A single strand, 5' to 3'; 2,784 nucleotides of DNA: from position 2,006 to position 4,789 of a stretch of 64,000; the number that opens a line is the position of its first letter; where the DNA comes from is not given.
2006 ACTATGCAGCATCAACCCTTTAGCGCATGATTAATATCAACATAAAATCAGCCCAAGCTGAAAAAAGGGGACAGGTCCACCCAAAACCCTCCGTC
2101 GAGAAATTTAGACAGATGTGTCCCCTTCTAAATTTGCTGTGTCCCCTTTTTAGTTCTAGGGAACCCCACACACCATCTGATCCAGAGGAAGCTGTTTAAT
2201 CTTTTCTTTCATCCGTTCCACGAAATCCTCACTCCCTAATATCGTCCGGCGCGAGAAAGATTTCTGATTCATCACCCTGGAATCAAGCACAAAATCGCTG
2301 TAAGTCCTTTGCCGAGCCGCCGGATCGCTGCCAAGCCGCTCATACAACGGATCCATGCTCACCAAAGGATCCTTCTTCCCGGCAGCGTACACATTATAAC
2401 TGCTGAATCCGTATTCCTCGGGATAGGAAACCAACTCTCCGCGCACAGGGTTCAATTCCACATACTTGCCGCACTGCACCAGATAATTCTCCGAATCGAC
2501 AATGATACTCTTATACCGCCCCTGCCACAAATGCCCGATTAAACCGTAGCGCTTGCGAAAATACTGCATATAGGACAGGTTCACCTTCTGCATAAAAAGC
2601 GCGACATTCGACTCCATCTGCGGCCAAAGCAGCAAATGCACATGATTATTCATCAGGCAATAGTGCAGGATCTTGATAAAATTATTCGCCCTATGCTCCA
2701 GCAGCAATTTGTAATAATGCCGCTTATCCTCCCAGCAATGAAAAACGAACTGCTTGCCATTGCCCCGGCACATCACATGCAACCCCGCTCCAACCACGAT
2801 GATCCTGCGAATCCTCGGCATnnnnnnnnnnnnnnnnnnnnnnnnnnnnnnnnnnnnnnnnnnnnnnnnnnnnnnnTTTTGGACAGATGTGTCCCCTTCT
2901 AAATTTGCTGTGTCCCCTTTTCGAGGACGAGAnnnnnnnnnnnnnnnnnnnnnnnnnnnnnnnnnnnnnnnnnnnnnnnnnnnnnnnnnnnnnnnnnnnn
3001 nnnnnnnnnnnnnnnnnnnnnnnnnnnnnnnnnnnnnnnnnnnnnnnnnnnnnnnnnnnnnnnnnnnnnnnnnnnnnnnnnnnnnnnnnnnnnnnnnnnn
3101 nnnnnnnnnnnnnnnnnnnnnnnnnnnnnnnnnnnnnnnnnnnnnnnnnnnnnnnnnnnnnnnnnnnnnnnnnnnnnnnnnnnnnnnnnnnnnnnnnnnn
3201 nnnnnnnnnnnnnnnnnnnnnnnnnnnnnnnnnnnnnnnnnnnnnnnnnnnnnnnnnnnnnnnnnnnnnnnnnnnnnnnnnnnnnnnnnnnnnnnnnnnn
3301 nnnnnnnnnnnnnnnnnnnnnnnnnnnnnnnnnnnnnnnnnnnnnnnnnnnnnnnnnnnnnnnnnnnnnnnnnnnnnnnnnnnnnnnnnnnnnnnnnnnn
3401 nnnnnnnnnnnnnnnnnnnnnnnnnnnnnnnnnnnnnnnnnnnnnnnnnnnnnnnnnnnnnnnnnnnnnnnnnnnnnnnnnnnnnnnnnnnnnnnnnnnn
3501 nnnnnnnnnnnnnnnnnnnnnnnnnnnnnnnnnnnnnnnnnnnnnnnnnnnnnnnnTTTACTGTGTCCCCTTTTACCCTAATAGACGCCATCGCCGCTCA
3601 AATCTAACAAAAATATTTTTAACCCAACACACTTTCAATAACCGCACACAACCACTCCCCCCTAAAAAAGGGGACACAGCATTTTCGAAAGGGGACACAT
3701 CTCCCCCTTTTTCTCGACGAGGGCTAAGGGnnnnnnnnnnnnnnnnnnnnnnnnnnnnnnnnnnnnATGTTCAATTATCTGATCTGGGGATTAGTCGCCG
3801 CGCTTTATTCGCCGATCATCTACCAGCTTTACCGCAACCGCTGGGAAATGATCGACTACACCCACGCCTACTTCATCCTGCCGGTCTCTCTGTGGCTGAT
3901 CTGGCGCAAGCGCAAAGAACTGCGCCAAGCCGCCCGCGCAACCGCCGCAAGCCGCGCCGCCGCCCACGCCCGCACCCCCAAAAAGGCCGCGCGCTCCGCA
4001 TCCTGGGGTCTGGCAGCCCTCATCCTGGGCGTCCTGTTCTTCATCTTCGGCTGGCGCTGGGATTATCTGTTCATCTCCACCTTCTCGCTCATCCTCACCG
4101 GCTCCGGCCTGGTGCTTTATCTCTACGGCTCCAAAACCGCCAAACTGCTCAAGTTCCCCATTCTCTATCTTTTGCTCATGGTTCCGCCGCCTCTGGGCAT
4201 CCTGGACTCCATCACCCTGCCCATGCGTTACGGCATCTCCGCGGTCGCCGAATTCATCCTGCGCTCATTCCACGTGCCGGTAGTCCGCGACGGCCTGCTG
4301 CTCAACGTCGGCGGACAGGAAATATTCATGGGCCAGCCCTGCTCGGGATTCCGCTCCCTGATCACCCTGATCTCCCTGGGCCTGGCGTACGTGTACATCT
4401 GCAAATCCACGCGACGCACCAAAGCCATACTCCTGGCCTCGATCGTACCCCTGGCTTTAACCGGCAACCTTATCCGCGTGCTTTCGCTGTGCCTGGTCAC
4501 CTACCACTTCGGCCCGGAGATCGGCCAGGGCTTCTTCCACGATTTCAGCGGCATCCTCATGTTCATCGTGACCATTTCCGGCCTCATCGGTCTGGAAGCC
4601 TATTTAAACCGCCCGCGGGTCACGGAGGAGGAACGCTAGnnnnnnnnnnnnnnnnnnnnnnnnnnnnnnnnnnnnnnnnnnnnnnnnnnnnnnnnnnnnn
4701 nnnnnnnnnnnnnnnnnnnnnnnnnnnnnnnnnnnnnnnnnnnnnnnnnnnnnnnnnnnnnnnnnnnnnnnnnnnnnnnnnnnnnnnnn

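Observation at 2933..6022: Exosortase-EpsI pair bracketed by two paralogous ORF6N-domain genes, with a REP inserted into one paralog's upstream region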

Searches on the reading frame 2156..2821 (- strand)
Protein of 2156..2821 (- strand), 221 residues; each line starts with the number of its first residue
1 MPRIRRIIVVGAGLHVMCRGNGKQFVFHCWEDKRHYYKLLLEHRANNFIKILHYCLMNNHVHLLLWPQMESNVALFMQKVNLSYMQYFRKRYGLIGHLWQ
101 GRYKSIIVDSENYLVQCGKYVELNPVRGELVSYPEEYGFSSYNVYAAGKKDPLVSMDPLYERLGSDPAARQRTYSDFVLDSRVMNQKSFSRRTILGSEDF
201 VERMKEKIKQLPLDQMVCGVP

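Call 5: search_protein_families(library=pfam, proteins=[window:2156-2821:-], max_evalue=0.01)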
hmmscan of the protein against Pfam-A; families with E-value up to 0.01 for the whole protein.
window:2156-2821:- (221 aa): 1 family
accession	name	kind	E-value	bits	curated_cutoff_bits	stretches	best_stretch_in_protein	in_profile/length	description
PF01797.21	Y1_Tnp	-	1.1e-12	48.5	23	1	14-122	7-119/121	Transposase IS200 like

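Call 6: search_protein_families(library=ncbifam, proteins=[window:2156-2821:-], max_evalue=0.01)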
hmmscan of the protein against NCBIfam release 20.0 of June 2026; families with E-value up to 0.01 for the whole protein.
window:2156-2821:- (221 aa): 1 family
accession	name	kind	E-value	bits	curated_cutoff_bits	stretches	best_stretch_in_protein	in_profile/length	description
NF047646.1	REP_Tyr_transpos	equivalog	7.3e-13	48.6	80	1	24-140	22-146/146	REP-associated tyrosine transposase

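Call 48: search_protein_families(library=padloc, proteins=[window:2156-2821:-], max_evalue=0.01)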
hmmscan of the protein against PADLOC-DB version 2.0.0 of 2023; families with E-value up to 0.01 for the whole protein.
window:2156-2821:- (221 aa): 0 families

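Call 49: search_protein_families(library=phrogs, proteins=[window:2156-2821:-], max_evalue=0.001)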
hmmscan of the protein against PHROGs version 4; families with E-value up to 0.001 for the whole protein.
window:2156-2821:- (221 aa): 0 families

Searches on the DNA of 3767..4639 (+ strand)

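Call 73: search_rna_families(sources=[L136, L139, L144, L146, L013, L125], threshold=evalue, max_evalue=1)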
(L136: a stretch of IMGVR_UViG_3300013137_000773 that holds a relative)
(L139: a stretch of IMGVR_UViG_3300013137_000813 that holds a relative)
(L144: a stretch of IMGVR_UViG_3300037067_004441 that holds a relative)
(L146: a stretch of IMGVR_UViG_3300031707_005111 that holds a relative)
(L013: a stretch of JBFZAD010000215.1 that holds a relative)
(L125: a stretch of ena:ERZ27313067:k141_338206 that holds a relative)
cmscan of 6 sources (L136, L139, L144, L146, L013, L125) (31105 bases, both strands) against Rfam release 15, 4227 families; matches with E-value up to 1: 2.
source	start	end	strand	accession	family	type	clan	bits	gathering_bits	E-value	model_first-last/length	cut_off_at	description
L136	50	121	-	RF00005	tRNA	Gene; tRNA;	CL00001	65.5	29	2.7e-12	1-71/71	no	tRNA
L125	714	806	-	RF03151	cyano-S1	Cis-reg; leader;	-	28.9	39.9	0.049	1-81/81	no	Cyanobacterial ribosomal protein S1 leader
